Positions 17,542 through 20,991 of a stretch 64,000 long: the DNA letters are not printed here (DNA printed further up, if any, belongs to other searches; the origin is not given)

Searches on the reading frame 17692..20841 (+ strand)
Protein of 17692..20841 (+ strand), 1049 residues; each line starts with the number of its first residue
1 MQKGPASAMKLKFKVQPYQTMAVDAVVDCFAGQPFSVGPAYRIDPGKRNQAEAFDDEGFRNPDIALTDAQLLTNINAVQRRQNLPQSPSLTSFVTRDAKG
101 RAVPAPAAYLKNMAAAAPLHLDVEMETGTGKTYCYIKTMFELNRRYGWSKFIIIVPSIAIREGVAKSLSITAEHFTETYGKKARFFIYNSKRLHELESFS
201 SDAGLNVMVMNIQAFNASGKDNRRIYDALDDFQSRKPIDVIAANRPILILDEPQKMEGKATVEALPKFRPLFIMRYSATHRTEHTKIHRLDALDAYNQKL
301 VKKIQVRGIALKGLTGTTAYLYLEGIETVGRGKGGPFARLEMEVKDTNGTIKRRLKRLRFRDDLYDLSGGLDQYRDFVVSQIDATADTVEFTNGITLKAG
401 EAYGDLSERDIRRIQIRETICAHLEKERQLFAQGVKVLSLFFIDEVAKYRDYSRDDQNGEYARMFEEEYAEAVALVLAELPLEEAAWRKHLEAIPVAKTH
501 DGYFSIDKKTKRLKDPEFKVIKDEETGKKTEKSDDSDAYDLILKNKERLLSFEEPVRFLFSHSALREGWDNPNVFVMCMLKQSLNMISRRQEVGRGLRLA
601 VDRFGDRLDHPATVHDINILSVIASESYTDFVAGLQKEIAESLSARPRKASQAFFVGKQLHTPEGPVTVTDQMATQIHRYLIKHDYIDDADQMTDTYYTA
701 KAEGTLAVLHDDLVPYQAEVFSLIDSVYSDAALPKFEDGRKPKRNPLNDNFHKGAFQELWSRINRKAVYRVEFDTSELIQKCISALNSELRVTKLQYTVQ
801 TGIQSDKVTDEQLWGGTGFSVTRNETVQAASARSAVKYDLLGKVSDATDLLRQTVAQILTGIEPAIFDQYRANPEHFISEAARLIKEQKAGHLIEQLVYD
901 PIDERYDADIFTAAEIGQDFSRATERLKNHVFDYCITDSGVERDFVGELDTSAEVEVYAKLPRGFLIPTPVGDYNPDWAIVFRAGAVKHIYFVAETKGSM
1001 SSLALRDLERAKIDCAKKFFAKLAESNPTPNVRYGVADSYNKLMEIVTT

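Call 6: search_protein_families(library=ncbifam, proteins=[window:17692-20841:+], max_evalue=0.1)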
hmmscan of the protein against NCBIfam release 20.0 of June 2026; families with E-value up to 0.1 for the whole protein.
window:17692-20841:+ (1049 aa): 4 families
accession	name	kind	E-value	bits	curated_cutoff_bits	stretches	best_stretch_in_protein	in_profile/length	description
NF012027.0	PRK15483.1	equivalog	8.2e-106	355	564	1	9-1047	1-979/986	type III restriction-modification system endonuclease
NF046055.1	restr_BPTD_3080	equivalog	0.0034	15.3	800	0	897-1002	819-926/970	BPTD_3080 family restriction endonuclease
NF053632.1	heli_RadD_YejH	equivalog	0.017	13.5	720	1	554-603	297-346/573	DNA repair helicase RadD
TIGR04095.1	dnd_restrict_1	equivalog_domain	0.075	12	600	0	124-279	30-167/451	DNA phosphorothioation system restriction enzyme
